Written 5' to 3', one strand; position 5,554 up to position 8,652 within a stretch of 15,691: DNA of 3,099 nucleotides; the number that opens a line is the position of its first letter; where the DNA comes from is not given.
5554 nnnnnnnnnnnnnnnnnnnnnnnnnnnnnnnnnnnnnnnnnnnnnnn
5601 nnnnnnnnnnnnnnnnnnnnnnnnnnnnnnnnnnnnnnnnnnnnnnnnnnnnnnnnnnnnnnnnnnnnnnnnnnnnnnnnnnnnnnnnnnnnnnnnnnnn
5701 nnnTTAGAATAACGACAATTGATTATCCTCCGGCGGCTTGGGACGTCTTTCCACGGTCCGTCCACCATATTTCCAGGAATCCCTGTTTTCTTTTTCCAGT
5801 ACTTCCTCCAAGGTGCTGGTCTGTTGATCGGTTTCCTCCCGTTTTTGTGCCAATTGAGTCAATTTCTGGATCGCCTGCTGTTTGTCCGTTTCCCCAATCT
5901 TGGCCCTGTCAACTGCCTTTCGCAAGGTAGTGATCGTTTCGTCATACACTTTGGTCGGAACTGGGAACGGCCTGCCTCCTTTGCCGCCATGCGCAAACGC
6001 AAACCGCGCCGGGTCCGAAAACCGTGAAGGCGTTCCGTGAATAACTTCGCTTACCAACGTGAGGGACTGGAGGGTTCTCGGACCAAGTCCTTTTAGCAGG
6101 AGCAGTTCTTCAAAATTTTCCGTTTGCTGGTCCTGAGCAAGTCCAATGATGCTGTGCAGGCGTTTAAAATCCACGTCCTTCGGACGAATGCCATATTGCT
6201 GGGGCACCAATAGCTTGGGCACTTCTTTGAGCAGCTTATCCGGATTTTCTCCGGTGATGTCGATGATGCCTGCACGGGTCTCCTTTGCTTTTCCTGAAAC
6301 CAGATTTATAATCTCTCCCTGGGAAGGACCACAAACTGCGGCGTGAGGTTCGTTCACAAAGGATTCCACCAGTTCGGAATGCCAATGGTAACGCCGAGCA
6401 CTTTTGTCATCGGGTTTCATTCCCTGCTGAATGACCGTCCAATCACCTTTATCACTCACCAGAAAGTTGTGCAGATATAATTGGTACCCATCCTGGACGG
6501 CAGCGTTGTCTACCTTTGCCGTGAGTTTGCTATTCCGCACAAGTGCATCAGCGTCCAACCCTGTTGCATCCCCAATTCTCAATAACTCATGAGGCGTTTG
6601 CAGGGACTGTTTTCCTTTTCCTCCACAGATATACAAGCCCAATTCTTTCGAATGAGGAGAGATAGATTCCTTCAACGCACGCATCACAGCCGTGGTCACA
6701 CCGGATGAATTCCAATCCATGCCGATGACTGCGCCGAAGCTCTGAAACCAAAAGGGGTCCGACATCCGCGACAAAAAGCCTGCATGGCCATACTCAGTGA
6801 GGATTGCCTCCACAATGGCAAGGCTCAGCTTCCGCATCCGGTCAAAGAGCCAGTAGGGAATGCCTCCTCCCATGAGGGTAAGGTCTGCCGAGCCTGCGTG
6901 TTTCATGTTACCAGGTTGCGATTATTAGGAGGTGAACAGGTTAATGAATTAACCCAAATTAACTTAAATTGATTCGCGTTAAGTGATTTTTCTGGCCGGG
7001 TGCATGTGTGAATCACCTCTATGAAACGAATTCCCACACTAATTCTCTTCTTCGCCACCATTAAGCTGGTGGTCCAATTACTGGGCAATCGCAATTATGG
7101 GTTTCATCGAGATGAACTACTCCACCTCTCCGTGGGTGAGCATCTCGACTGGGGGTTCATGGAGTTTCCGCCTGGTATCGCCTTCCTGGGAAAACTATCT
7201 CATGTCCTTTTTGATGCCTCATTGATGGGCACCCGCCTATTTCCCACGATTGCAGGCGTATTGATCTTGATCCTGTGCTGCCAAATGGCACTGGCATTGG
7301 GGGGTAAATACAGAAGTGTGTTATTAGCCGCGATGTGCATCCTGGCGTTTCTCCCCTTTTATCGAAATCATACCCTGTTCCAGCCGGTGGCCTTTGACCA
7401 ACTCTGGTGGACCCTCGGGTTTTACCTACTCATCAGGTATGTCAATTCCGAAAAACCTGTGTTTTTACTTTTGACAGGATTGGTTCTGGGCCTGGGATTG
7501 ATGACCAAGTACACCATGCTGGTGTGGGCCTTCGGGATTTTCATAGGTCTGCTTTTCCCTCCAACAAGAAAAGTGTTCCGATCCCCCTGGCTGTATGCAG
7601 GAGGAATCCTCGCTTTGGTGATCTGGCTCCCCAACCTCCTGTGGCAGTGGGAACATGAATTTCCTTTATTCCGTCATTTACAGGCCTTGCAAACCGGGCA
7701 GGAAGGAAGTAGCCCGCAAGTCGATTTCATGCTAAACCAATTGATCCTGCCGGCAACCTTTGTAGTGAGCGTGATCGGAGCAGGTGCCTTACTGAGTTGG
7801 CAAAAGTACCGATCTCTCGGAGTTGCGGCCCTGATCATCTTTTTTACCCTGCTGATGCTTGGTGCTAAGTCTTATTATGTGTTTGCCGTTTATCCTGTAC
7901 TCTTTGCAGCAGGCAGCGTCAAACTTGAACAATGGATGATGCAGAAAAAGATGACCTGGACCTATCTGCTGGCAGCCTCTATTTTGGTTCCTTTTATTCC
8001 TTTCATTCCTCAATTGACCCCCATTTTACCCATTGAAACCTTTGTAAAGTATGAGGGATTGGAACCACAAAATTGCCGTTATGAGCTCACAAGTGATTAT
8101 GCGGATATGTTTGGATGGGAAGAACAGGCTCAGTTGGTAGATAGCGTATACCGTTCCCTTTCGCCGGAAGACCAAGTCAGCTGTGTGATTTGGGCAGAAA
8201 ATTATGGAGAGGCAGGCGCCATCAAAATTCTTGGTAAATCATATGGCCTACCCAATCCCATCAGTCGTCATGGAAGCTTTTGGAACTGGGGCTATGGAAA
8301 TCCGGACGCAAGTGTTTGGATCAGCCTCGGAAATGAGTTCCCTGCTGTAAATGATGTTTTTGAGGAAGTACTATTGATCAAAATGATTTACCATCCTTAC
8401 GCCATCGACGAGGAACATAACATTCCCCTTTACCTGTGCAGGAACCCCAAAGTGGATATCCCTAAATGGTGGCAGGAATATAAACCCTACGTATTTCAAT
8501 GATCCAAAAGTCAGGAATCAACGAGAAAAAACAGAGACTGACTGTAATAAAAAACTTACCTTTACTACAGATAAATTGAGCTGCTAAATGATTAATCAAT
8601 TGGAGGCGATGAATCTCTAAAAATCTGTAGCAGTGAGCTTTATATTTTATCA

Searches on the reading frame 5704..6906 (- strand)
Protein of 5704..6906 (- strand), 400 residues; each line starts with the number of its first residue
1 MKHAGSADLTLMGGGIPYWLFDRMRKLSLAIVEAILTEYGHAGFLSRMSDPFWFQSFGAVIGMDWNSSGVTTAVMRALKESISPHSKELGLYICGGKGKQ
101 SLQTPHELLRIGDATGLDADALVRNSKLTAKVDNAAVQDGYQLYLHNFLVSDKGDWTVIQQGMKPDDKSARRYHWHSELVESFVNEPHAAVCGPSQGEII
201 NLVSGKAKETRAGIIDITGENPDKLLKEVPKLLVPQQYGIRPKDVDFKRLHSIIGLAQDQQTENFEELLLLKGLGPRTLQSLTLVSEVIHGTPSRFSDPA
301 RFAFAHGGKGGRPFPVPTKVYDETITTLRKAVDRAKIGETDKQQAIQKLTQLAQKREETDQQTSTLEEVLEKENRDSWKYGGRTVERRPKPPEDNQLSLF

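Call 14: find_encoding_contigs(protein=window:5704-6906:-, flank=10000, max_places=6)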
Protein window:5704-6906:- (400 aa): no gene with exactly this product is on record in the collection.

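Call 16: search_protein_families(library=pfam, proteins=[window:5704-6906:-], max_evalue=0.01)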
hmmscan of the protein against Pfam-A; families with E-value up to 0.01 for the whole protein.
window:5704-6906:- (400 aa): 1 family
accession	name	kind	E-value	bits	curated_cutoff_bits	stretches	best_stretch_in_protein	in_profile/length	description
PF05559.16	DUF763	-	5.7e-128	427.1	35.5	1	5-316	1-319/319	Protein of unknown function (DUF763)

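Call 20: find_homologous_proteins(query=window:5704-6906:-, max_evalue=1e-30)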
Query window:5704-6906:- (400 aa): 8000 proteins with E <= 1e-30 among 8000 candidates; the best 120 are listed.
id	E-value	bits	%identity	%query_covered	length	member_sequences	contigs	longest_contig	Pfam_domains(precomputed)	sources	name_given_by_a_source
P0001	9.1e-269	909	100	100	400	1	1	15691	PF05559.17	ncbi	ncbi:MAG: DUF763 domain-containing protein [Bacteroidota bacterium]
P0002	5.2e-200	683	74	100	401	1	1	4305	PF05559.17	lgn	-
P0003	5.5e-199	680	74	100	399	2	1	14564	PF05559.17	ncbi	ncbi:MAG: DUF763 domain-containing protein, partial [Bacteroidota bacterium]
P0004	1.4e-196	672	75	97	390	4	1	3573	PF05559.17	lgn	-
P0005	2.4e-194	664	71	100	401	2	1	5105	PF05559.17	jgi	jgi:hypothetical protein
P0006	6.4e-194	663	72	100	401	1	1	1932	PF05559.17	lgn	-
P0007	1.8e-192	658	71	100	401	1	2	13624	PF05559.17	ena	-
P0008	4.6e-192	657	71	100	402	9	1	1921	PF05559.17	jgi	-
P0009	4.8e-192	657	71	100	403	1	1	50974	PF05559.17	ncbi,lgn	ncbi:MAG: DUF763 domain-containing protein [Bacteroidota bacterium]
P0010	1.6e-191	655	71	100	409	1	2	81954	PF05559.17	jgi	-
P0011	4.0e-191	654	71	100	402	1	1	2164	PF05559.17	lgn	-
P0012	6.2e-191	653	71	100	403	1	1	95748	PF05559.17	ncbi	ncbi:MAG: DUF763 domain-containing protein [Bacteroidota bacterium]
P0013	7.2e-191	653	71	98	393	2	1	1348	PF05559.17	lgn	-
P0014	7.7e-191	653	73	97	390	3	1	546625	PF05559.17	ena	-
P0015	1.7e-190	652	71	100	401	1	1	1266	PF05559.17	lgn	-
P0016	1.8e-190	651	69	100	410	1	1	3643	PF05559.17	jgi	-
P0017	3.4e-190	651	72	100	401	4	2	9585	PF05559.17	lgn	-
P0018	4.3e-190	650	71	100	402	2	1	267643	PF05559.17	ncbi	ncbi:MAG: DUF763 domain-containing protein [Bacteroidota bacterium]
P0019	7.5e-190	649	70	100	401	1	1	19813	PF05559.17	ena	-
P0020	8.1e-190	649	70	100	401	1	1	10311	PF05559.17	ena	-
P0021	1.0e-189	649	71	100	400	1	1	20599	PF05559.17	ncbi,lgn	ncbi:MAG: DUF763 domain-containing protein [Bacteroidota bacterium]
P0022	1.3e-189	649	71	100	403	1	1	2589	PF05559.17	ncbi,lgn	ncbi:MAG: DUF763 domain-containing protein [Bacteroidota bacterium]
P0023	3.3e-189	647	70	100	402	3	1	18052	PF05559.17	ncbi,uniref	ncbi:MAG: DUF763 domain-containing protein [Tunicatimonas sp.]|uniref:DUF763 domain-containing prote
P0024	3.5e-189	647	70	100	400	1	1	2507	PF05559.17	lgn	-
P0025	4.5e-189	647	72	100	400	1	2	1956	PF05559.17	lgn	-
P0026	6.4e-189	646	71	100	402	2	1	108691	PF05559.17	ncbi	ncbi:MAG: DUF763 domain-containing protein [Bacteroidota bacterium]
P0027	7.8e-189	646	70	100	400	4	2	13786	PF05559.17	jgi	-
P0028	1.0e-188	646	71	100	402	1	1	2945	PF05559.17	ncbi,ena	-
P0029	1.5e-188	645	68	100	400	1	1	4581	PF05559.17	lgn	-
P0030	1.6e-188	645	70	100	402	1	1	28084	PF05559.17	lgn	-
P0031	3.8e-188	644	70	100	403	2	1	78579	PF05559.17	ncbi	ncbi:MAG: DUF763 domain-containing protein [Bacteroidota bacterium]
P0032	6.3e-188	643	69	100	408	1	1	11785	PF05559.17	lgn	-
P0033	7.6e-188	643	71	100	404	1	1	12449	PF05559.17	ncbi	ncbi:MAG: DUF763 domain-containing protein [Bacteroidota bacterium]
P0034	1.4e-187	642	70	100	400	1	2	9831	PF05559.17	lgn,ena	-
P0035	6.0e-187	640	71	100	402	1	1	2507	PF05559.17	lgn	-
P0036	6.9e-187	640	69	100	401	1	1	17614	PF05559.17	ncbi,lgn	ncbi:MAG: DUF763 domain-containing protein [Flammeovirgaceae bacterium]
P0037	1.1e-186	639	70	100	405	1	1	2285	PF05559.17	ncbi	ncbi:MAG: DUF763 domain-containing protein [Bacteroidota bacterium]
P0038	1.7e-186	638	70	100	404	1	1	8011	PF05559.17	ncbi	-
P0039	1.8e-186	638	70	100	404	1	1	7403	PF05559.17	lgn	-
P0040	5.2e-186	637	70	100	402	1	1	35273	PF05559.17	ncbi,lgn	-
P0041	5.3e-186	637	69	100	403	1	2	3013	PF05559.17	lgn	-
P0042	5.9e-186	637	69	100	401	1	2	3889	PF05559.17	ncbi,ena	-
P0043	6.7e-186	636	70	100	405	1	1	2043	PF05559.17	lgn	-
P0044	2.6e-185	634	70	100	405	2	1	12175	PF05559.17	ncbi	-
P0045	3.7e-185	634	68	100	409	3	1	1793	PF05559.17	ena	-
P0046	5.1e-185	634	69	100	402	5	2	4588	PF05559.17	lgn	-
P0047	6.6e-185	633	69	100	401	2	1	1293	PF05559.17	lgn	-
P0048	9.1e-185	633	70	100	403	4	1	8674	PF05559.17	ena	-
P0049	1.0e-184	633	68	100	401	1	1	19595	PF05559.17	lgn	-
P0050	1.6e-184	632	70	100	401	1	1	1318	PF05559.17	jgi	jgi:hypothetical protein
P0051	1.7e-184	632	68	100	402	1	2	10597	PF05559.17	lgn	-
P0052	1.9e-184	632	69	100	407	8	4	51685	PF05559.17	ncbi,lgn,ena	-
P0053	2.3e-184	631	69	100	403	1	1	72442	PF05559.17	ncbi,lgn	-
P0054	8.0e-184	630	69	100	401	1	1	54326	PF05559.17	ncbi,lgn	ncbi:MAG: DUF763 domain-containing protein [Bacteroidota bacterium]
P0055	3.1e-183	628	67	100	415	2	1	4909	PF05559.17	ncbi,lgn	ncbi:MAG: DUF763 domain-containing protein [Bacteroidota bacterium]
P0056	3.4e-183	628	68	100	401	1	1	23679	PF05559.17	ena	-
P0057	4.5e-183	627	67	100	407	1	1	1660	PF05559.17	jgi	-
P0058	5.2e-183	627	69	100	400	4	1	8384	PF05559.17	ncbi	-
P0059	1.3e-182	626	69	100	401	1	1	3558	PF05559.17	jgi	-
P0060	1.5e-182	625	68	100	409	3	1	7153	PF05559.17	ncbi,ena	-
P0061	2.1e-182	625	68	100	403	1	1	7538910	PF05559.17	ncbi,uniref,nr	ncbi:DUF763 domain-containing protein [Pontibacter sp. G13]|uniref:DUF763 domain-containing protein 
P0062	2.3e-182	625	68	100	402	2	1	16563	PF05559.17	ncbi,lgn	-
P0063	3.9e-182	624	68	100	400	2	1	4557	PF05559.17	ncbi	ncbi:MAG: DUF763 domain-containing protein [Bacteroidota bacterium]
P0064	5.7e-182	624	68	100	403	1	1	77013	PF05559.17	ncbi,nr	ncbi:MAG: DUF763 domain-containing protein [Bacteroidia bacterium]|nr:DUF763 domain-containing prote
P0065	8.7e-182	623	69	100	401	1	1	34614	PF05559.17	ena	-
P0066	1.2e-181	622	72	93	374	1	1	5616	PF05559.17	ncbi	ncbi:MAG: DUF763 domain-containing protein, partial [Bacteroidota bacterium]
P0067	1.5e-181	622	68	100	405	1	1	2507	PF05559.17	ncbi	ncbi:MAG: DUF763 domain-containing protein [Bacteroidota bacterium]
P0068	1.8e-181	622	68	98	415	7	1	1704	PF05559.17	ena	-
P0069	1.9e-181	622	66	100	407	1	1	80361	PF05559.17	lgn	-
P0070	4.2e-181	621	67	100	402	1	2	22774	PF05559.17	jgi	jgi:uncharacterized protein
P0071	5.4e-181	620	69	100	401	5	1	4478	PF05559.17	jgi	-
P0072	5.6e-181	620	68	100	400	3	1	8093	PF05559.17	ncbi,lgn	ncbi:MAG: DUF763 domain-containing protein [Bacteroidota bacterium]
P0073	8.8e-181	620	68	97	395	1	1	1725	PF05559.17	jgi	jgi:uncharacterized protein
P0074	9.5e-181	619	68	100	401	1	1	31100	PF05559.17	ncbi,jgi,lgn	jgi:hypothetical protein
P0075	9.9e-181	619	68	100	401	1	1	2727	PF05559.17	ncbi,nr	ncbi:MAG: DUF763 domain-containing protein [Verrucomicrobia bacterium]|nr:DUF763 domain-containing p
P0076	1.0e-180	619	68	100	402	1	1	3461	PF05559.17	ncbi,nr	ncbi:MAG: DUF763 domain-containing protein [Bacteroidia bacterium]|nr:DUF763 domain-containing prote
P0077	1.3e-180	619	67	100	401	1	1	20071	PF05559.17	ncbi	ncbi:MAG: DUF763 domain-containing protein [Bacteroidota bacterium]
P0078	1.4e-180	619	68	100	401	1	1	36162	PF05559.17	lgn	-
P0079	3.3e-180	618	67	100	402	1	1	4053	PF05559.17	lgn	-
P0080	4.2e-180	617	69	100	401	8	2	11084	PF05559.17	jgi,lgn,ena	-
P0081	4.6e-180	617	67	100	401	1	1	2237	PF05559.17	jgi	jgi:uncharacterized protein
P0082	6.8e-180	617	68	97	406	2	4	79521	PF05559.17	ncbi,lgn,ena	-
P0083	7.0e-180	617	67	100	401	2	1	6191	PF05559.17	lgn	-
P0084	1.9e-179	615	67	100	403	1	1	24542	PF05559.17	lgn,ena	-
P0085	2.4e-179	615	67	100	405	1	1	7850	PF05559.17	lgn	-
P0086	3.3e-179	614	68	100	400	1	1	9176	PF05559.17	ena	-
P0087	4.9e-179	614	66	100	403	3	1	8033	PF05559.17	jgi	jgi:uncharacterized protein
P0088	5.1e-179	614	66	100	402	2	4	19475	PF05559.17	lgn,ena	-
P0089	5.2e-179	614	67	100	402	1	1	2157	PF05559.17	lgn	-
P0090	5.9e-179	614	66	99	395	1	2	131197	PF05559.17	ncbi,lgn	-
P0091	7.3e-179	613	67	96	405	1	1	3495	PF05559.17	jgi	jgi:uncharacterized protein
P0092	1.4e-178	612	70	97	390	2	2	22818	PF05559.17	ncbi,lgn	-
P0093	1.6e-178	612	67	100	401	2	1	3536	PF05559.17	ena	-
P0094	1.9e-178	612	67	99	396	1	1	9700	PF05559.17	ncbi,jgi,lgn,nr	ncbi:MAG: DUF763 domain-containing protein [Spirosomaceae bacterium]|jgi:hypothetical protein|nr:DUF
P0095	1.9e-178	612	66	100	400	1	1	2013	PF05559.17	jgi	jgi:uncharacterized protein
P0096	3.0e-178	611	68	100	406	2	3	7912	PF05559.17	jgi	-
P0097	3.8e-178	611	68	97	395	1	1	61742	PF05559.17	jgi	jgi:uncharacterized protein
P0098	7.0e-178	610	67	99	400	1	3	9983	PF05559.17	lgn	-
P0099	8.1e-178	610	66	100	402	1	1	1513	PF05559.17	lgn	-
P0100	8.6e-178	610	66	100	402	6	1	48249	PF05559.17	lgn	-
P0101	9.5e-178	610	68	100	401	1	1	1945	PF05559.17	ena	-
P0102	1.0e-177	610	66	100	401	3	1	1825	PF05559.17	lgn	-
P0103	1.0e-177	610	66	99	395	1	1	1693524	PF05559.17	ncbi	ncbi:DUF763 domain-containing protein [Emticicia sediminis]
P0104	1.5e-177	609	67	96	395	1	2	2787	PF05559.17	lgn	-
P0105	1.5e-177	609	66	100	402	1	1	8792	PF05559.17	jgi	jgi:uncharacterized protein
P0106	1.6e-177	609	68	100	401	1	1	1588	PF05559.17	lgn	-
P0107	1.9e-177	609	65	99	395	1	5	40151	PF05559.17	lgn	-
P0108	2.2e-177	608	66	99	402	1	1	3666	PF05559.17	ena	-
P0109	2.4e-177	608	67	98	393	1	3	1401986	PF05559.17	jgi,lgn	-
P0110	3.8e-177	608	67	98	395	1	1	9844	PF05559.17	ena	-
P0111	3.8e-177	608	65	100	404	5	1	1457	PF05559.17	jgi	jgi:uncharacterized protein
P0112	4.6e-177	607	67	100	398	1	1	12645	PF05559.17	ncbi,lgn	ncbi:MAG: DUF763 domain-containing protein [Bacteroidota bacterium]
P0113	4.7e-177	607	66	100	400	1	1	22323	PF05559.17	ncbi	-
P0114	5.8e-177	607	67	100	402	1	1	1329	PF05559.17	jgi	jgi:uncharacterized protein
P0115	7.6e-177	607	66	98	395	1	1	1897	PF05559.17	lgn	-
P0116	8.0e-177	607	66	98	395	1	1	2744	PF05559.17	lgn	-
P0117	1.3e-176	606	66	96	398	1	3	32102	PF05559.17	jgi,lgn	jgi:hypothetical protein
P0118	2.1e-176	605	66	99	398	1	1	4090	PF05559.17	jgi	jgi:uncharacterized protein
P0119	2.1e-176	605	68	100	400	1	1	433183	PF05559.17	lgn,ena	-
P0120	2.3e-176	605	66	100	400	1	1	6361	PF05559.17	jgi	jgi:hypothetical protein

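Call 21: find_encoding_contigs(protein=P0001, flank=10000, max_places=4)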
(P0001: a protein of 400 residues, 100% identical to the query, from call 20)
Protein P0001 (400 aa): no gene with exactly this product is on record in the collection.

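Call 22: find_encoding_contigs(protein=P0003, flank=6000, max_places=3)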
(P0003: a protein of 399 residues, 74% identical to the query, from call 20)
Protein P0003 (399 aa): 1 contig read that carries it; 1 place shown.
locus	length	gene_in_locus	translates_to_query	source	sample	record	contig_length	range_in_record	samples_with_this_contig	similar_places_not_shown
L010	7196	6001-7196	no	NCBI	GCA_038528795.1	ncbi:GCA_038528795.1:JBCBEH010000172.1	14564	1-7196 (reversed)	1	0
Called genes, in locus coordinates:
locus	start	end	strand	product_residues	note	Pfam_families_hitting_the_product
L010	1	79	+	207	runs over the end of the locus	-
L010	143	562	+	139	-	PF00903:Glyoxalase, PF13669:Glyoxalase_4 (weak)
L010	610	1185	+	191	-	PF00027:cNMP_binding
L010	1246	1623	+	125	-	PF13564:DoxX_2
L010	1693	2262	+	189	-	PF00440:TetR_N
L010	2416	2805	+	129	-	-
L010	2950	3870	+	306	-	-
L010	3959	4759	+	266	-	PF04542:Sigma70_r2, PF08281:Sigma70_r4_2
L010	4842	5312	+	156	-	PF10604:Polyketide_cyc2, PF08327:AHSA1 (weak)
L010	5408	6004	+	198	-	PF00730:HhH-GPD (weak)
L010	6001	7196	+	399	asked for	PF05559:DUF763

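Call 23: find_encoding_contigs(protein=P0002, flank=6000, max_places=3)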
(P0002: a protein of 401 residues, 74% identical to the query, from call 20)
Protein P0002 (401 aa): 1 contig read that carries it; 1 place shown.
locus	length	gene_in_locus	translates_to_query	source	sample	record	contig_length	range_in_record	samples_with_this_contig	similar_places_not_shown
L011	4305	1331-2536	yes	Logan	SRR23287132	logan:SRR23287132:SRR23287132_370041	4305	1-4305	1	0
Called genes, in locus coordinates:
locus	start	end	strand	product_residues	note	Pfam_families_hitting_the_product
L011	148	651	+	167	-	PF08211:dCMP_cyt_deam_2, PF00383:dCMP_cyt_deam_1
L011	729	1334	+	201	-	PF00730:HhH-GPD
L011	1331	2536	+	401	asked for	PF05559:DUF763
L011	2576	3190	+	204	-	PF14519:Macro_2, PF01661:Macro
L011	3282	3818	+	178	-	-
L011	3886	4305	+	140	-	?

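Call 66: find_encoding_contigs(protein=P0014, flank=10000, max_places=1)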
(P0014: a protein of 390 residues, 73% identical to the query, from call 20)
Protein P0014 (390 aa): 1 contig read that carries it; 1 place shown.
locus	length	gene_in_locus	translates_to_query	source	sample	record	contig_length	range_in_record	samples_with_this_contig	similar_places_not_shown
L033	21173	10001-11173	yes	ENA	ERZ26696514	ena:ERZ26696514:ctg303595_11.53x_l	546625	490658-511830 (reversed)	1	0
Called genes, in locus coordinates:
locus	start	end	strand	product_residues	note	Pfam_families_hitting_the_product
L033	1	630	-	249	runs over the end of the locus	PF10108:DNA_pol_B_exo2, PF13482:RNase_H_2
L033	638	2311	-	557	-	PF22694:CtpB_N-like, PF00595:PDZ, PF13180:PDZ_2, PF17820:PDZ_6, PF03572:Peptidase_S41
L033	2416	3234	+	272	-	PF13580:SIS_2 (weak), PF22198:GKRP_SIS_2 (weak), PF22645:GKRP_SIS_N, PF01380:SIS (weak), PF20741:GKRP-like_C (weak)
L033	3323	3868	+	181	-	-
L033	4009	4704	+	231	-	PF13173:AAA_14, PF13401:AAA_22 (faint)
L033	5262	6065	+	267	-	PF09414:RNA_ligase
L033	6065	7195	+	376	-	PF01966:HD (faint), PF13671:AAA_33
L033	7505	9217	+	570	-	PF00561:Abhydrolase_1, PF12697:Abhydrolase_6, PF12146:Hydrolase_4, PF12833:HTH_18, PF00165:HTH_AraC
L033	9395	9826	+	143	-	-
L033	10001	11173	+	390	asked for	PF05559:DUF763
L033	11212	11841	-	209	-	PF00027:cNMP_binding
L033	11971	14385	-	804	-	PF13620:CarboxypepD_reg, PF13715:CarbopepD_reg_2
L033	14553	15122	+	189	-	PF07291:MauE (weak)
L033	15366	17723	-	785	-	PF00270:DEAD, PF04851:ResIII (faint), PF00271:Helicase_C, PF19306:WHD_Lhr, PF08494:DEAD_assoc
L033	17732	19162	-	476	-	PF00989:PAS (weak), PF13426:PAS_9, PF00512:HisKA, PF02518:HATPase_c, PF14501:HATPase_c_5 (weak)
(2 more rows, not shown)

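Call 67: find_encoding_contigs(protein=P0004, flank=10000, max_places=2)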
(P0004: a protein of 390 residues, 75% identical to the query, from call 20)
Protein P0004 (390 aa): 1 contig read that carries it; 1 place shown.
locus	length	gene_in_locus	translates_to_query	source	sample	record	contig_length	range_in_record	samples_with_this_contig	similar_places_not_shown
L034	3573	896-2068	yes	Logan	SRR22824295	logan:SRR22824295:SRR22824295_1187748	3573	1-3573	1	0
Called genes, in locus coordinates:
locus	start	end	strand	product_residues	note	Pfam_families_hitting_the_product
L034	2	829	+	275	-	?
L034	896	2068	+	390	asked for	PF05559:DUF763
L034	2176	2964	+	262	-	PF00106:adh_short, PF08659:KR, PF13561:adh_short_C2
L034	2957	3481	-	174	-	PF13302:Acetyltransf_3, PF00583:Acetyltransf_1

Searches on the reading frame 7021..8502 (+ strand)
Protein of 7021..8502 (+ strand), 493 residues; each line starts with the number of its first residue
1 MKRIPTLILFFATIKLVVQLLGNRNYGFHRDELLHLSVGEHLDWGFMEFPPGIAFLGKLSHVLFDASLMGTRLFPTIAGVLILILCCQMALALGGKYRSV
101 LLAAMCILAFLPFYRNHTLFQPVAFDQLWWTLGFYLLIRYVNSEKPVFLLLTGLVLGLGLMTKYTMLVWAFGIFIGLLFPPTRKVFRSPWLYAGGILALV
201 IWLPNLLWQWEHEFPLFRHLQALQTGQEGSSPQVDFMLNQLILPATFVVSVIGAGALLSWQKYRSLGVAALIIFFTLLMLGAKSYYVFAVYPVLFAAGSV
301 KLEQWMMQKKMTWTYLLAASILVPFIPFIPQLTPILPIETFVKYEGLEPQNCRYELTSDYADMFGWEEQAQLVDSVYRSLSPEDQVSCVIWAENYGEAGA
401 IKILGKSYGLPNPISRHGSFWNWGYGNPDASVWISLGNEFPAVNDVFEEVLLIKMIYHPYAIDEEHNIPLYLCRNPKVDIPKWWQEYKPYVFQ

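Call 16: search_protein_families(library=pfam, proteins=[window:7021-8502:+], max_evalue=0.01)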
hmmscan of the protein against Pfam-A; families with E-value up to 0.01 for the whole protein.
window:7021-8502:+ (493 aa): 2 families
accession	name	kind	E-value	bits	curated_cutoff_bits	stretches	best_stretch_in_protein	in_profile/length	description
PF13231.12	PMT_2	-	2.4e-19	70.5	26.1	1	50-208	3-160/160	Dolichyl-phosphate-mannose-protein mannosyltransferase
PF02366.24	PMT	-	5.1e-10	39.8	22.7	1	43-199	56-224/245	Dolichyl-phosphate-mannose-protein mannosyltransferase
